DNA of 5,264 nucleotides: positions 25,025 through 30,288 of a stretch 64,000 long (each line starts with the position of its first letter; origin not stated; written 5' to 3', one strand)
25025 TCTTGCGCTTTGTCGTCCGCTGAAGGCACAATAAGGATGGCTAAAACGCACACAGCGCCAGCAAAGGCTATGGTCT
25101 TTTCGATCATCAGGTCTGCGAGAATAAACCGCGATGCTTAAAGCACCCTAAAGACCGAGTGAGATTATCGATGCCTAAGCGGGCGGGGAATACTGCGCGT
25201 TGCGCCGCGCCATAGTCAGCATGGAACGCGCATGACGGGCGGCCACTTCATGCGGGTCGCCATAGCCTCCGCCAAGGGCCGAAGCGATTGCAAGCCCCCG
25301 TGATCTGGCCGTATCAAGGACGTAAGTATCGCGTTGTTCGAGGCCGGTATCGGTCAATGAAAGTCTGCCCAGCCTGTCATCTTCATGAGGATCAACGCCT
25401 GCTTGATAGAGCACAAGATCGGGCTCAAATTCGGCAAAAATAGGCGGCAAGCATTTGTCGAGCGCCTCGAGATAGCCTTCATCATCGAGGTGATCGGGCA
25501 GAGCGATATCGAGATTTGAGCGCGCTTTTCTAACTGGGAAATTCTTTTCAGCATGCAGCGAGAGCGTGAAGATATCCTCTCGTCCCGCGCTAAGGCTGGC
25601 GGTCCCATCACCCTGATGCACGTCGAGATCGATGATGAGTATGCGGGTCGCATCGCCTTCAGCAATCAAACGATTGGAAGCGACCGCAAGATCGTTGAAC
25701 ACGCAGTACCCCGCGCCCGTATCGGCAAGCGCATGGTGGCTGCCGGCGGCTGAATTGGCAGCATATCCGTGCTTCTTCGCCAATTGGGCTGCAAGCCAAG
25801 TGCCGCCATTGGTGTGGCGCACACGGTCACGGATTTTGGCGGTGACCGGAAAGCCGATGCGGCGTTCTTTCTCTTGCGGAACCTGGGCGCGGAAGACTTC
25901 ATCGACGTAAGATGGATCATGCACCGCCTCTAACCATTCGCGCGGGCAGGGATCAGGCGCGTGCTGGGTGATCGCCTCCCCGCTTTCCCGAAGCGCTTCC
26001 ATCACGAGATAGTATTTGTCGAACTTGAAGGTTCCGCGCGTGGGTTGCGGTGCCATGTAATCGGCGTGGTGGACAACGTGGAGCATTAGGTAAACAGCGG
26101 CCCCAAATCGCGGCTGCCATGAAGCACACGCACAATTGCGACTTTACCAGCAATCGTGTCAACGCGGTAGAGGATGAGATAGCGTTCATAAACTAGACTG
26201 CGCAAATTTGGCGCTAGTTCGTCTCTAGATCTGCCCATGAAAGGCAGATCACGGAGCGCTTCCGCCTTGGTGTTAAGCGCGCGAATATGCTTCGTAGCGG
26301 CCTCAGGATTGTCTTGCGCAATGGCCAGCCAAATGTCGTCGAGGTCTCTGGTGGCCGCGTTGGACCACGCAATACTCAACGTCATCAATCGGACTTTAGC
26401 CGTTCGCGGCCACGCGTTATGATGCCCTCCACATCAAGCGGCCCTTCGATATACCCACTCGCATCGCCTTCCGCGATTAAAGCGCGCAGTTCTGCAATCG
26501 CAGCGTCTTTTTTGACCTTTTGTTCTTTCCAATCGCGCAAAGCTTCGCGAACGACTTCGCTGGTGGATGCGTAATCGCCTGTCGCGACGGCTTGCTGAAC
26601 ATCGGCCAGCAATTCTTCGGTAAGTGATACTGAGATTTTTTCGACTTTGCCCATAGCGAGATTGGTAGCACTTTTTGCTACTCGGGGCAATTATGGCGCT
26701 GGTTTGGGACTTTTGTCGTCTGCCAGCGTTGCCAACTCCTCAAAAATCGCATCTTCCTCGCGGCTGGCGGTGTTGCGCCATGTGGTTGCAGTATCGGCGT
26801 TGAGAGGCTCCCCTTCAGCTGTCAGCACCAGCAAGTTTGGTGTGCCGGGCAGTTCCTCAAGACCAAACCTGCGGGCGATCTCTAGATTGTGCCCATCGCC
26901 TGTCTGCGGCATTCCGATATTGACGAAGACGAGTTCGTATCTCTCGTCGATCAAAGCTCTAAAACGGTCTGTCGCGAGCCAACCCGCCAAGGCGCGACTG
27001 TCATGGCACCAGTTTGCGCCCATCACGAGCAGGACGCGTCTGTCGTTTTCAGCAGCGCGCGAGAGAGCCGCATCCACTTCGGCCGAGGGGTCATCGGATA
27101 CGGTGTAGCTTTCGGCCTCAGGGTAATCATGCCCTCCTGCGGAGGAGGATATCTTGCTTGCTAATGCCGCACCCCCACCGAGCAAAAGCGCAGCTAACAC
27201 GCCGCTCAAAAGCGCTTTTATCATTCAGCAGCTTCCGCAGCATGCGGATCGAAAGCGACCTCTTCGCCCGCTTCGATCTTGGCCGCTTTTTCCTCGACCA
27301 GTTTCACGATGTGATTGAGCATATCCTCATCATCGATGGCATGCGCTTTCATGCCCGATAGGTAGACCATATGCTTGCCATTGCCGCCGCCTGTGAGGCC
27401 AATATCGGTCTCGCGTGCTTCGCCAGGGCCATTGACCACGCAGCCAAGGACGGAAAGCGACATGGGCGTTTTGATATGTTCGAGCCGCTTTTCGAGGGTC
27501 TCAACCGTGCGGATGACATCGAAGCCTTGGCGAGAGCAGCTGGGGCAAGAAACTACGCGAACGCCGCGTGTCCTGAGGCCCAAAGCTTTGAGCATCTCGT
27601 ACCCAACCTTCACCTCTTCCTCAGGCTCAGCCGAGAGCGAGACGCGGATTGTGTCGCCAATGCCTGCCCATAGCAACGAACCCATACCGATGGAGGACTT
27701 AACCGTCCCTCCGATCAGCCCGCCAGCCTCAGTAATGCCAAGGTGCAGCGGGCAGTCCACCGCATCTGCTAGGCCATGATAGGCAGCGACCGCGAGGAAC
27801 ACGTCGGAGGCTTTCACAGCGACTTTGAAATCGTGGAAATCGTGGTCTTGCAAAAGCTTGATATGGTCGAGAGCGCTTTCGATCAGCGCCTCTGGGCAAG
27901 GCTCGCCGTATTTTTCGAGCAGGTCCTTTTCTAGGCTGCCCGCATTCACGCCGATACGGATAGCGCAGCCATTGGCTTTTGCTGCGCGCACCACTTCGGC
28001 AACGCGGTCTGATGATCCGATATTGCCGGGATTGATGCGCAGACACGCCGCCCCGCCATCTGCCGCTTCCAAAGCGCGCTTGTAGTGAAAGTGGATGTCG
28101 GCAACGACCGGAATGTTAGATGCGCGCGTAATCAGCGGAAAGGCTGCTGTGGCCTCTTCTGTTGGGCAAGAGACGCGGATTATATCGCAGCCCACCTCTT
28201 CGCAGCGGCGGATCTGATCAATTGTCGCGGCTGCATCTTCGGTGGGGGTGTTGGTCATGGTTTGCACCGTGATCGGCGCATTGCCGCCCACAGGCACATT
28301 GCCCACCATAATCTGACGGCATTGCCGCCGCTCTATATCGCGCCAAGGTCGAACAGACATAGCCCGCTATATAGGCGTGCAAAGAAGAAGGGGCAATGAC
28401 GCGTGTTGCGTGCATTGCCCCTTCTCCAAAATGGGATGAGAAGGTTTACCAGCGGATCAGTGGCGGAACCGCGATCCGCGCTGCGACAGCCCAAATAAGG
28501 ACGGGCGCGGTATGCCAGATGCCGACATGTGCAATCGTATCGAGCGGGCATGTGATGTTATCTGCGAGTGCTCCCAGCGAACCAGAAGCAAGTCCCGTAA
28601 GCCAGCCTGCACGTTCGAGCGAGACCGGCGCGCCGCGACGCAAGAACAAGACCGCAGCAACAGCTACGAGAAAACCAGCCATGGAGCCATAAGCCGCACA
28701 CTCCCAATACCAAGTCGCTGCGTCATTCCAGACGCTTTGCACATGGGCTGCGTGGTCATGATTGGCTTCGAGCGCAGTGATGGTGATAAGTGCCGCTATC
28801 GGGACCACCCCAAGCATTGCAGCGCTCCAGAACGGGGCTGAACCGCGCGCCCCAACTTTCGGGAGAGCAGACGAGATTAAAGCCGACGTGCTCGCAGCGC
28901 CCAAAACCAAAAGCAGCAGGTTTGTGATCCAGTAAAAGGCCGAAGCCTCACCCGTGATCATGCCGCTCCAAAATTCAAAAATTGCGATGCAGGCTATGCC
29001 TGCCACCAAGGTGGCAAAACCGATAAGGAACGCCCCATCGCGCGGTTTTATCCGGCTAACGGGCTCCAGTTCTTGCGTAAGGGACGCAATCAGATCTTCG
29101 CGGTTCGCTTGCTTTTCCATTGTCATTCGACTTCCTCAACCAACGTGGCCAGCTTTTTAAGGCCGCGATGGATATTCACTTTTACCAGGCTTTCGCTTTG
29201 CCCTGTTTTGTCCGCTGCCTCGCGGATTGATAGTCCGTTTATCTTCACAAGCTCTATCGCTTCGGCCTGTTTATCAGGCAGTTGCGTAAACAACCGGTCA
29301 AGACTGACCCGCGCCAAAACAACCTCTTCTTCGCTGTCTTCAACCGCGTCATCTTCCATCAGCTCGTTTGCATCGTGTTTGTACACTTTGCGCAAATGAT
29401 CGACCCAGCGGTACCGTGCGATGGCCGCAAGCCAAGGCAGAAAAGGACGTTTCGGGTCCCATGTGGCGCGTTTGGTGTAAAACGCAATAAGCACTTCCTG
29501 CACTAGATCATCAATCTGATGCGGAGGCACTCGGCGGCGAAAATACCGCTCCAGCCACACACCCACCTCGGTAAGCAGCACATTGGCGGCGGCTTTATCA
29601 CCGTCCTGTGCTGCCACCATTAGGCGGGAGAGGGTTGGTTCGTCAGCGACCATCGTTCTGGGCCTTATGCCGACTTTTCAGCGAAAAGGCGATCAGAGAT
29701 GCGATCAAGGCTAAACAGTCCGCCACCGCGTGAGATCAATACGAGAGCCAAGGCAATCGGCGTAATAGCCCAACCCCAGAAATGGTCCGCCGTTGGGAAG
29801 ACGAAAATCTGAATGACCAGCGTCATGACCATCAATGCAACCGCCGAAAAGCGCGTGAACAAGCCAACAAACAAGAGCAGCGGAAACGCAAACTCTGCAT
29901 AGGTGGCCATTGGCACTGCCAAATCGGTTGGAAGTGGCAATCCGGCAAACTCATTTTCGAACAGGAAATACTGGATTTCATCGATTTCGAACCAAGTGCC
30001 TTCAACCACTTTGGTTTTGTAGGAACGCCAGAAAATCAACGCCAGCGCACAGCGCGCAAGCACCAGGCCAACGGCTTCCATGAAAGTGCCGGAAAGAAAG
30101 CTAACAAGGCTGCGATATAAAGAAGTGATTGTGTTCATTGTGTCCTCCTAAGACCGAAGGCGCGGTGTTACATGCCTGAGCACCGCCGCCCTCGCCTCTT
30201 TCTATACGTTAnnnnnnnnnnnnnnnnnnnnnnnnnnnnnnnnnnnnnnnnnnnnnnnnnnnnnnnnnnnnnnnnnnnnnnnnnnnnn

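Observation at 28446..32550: Bufferin-like RiPP gene set (DUF2282 precursor, DUF692/MNIO, DUF2063, DoxX) joined to its own SigF-NrsF switch in a split, divergent layout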

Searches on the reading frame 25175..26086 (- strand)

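Call 64: search_protein_families(library=pfam, proteins=[window:25175-26086:-], max_evalue=0.001)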
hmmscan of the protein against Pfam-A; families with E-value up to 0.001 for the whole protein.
window:25175-26086:- (303 aa): 1 family
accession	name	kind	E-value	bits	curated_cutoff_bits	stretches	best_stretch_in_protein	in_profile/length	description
PF00850.24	Hist_deacetyl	-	3.4e-57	194.5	27.9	1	22-280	5-285/298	Histone deacetylase domain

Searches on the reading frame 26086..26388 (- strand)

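Call 64: search_protein_families(library=pfam, proteins=[window:26086-26388:-], max_evalue=0.001)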
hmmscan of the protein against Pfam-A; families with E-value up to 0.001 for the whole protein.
window:26086-26388:- (100 aa): 1 family
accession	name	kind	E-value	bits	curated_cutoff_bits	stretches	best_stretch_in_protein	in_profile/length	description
PF05016.21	ParE_toxin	-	3.4e-19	69.7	23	1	6-94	1-88/89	ParE toxin of type II toxin-antitoxin system, parDE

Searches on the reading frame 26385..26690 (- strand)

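Call 64: search_protein_families(library=pfam, proteins=[window:26385-26690:-], max_evalue=0.001)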
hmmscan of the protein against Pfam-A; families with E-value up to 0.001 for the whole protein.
window:26385-26690:- (101 aa): 2 families
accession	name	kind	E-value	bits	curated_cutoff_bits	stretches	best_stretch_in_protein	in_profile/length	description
PF03693.20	ParD_antitoxin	-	4.1e-10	40.4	21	1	19-94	5-75/81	Bacterial antitoxin of ParD toxin-antitoxin type II system and RHH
PF01402.27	RHH_1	-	2.9e-07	30.6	20.5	1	19-57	2-39/39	Ribbon-helix-helix protein, copG family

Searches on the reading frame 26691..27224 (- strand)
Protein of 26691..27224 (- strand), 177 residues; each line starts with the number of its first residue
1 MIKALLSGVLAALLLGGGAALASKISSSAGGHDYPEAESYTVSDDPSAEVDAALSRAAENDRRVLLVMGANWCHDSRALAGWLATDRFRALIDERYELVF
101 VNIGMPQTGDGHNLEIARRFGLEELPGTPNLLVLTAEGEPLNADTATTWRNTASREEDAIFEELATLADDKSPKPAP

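Call 64: search_protein_families(library=pfam, proteins=[window:26691-27224:-], max_evalue=0.001)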
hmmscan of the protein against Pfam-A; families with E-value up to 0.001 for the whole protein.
window:26691-27224:- (177 aa): 1 family
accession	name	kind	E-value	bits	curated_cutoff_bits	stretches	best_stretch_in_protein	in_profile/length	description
PF13899.12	Thioredoxin_7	-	3.1e-11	43.7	27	1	48-135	4-82/83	Thioredoxin-like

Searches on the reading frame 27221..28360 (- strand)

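Call 64: search_protein_families(library=pfam, proteins=[window:27221-28360:-], max_evalue=0.001)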
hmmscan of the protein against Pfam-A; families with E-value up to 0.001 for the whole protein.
window:27221-28360:- (379 aa): 1 family
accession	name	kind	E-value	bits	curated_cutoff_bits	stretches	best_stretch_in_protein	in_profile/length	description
PF04551.19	GcpE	-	1.2e-141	472.2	32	1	15-357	2-343/343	GcpE protein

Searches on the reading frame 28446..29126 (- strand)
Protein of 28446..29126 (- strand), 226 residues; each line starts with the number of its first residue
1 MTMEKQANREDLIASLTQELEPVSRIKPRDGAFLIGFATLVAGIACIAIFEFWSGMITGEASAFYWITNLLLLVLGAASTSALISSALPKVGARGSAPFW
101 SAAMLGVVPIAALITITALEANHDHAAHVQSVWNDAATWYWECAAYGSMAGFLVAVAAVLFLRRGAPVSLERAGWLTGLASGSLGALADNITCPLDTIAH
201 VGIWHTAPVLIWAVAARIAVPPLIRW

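Call 3: search_protein_families(library=pfam, proteins=[window:28446-29126:-], max_evalue=0.01)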
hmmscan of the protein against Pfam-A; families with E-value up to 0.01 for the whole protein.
window:28446-29126:- (226 aa): 1 family
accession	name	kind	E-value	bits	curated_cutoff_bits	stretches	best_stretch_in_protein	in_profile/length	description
PF06532.16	NrsF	-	1.1e-29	104.2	26.8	1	16-226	1-204/204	Negative regulator of sigma F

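Call 4: search_protein_families(library=ncbifam, proteins=[window:28446-29126:-], max_evalue=0.01)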
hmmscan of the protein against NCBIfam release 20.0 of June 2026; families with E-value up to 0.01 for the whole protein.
window:28446-29126:- (226 aa): 1 family
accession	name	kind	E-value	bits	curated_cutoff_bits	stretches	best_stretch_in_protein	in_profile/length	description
NF042994.1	AntiSigF_NrsF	equivalog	1.6e-05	24.5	300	1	10-226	4-214/214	anti-sigma-F factor NrsF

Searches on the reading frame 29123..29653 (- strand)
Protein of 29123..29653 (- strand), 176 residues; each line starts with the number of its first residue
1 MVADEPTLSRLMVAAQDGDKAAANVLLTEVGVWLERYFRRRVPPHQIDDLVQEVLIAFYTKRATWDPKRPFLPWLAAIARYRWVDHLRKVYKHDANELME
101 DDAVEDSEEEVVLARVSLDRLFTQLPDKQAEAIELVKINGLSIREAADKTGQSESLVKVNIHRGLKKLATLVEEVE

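Call 3: search_protein_families(library=pfam, proteins=[window:29123-29653:-], max_evalue=0.01)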
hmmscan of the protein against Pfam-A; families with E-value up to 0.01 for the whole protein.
window:29123-29653:- (176 aa): 4 families
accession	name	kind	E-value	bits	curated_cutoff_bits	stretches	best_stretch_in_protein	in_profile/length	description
PF08281.18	Sigma70_r4_2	-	1.3e-13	50.8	25.7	1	116-168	2-54/54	Sigma-70, region 4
PF04542.20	Sigma70_r2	-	2.2e-11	43.8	24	1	31-89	6-67/71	Sigma-70 region 2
PF07638.17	Sigma70_ECF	-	7.6e-09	36.2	21.1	1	8-162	4-173/185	ECF sigma factor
PF04545.22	Sigma70_r4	-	2.6e-06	27.3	24.1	1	124-168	4-48/50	Sigma-70, region 4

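Call 4: search_protein_families(library=ncbifam, proteins=[window:29123-29653:-], max_evalue=0.01)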
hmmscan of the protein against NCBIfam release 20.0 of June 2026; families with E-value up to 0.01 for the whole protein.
window:29123-29653:- (176 aa): 74 families (the best 25 are shown)
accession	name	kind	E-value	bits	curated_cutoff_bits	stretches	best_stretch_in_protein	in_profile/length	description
NF009191.0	PRK12539.1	subfamily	9.4e-45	152.4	171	1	1-174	1-181/185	sigma-70 family RNA polymerase sigma factor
NF009188.0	PRK12536.1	subfamily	2.4e-43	148.3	250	1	3-174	12-188/190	RNA polymerase sigma factor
NF009165.0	PRK12512.1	equivalog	1.9e-35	122.1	198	1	3-174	4-181/184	RNA polymerase sigma factor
TIGR02937.1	sigma70-ECF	superfamily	1.2e-19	70.6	42.9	1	34-169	18-162/165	sigma-70 family RNA polymerase sigma factor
NF007230.0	PRK09648.1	subfamily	2.7e-19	69.7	209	1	3-173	8-190/195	RNA polymerase sigma factor ShbA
TIGR02959.1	SigZ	equivalog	4.4e-19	68.9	168.65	1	34-173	8-149/170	RNA polymerase sigma factor SigZ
NF007215.0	PRK09637.1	equivalog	1e-18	68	212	1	33-173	13-155/181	RNA polymerase sigma factor SigZ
NF009166.1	PRK12513.1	equivalog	1.1e-18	67.7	206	1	7-173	8-187/193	RNA polymerase sigma factor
TIGR02989.1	Sig-70_gvs1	subfamily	1.3e-16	60.9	124.55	1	34-169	14-155/158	RNA polymerase sigma-70 factor, Rhodopirellula/Verrucomicrobium family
NF009186.0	PRK12534.1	equivalog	7e-16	58.6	267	1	7-173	11-186/187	RNA polymerase sigma factor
TIGR02950.1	SigM_subfam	subfamily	1.3e-14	54.3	147.95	1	45-172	25-158/159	RNA polymerase sigma factor, SigM family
NF058625.1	sigma_PG0214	equivalog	3.3e-14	53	130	1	48-170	32-159/170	GFO_1088 family ECF-type sigma factor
NF009164.0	PRK12511.1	equivalog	9.7e-14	51.3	185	1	34-162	17-149/182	RNA polymerase sigma factor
TIGR02985.1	Sig70_bacteroi1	subfamily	2e-13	50.9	126.4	1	46-169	27-159/162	RNA polymerase sigma-70 factor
NF009172.0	PRK12519.1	subfamily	4.7e-12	45.8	222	1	11-173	19-190/194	RNA polymerase sigma factor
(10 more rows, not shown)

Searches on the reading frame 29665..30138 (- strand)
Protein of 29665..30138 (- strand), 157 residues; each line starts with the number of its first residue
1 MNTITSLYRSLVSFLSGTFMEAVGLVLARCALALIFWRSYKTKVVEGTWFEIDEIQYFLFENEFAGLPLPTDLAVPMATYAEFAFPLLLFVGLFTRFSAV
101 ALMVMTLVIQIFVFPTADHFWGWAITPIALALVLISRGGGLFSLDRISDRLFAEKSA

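Call 3: search_protein_families(library=pfam, proteins=[window:29665-30138:-], max_evalue=0.01)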
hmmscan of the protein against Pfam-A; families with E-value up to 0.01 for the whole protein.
window:29665-30138:- (157 aa): 2 families
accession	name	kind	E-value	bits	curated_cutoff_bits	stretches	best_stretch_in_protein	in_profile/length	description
PF07681.17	DoxX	-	1.5e-13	51.6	23.6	1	24-113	1-83/85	DoxX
PF04173.18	DoxD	-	1.3e-07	32.2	22.7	1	77-150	70-146/167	TQO small subunit DoxD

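Call 4: search_protein_families(library=ncbifam, proteins=[window:29665-30138:-], max_evalue=0.01)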
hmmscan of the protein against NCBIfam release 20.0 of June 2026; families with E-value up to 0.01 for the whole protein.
window:29665-30138:- (157 aa): 1 family
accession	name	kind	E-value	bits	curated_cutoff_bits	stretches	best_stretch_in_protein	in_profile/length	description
NF050144.1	matur_HvfX_fam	equivalog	2.9e-11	43.8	80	1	24-114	3-88/165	HvfX family Cu-binding RiPP maturation protein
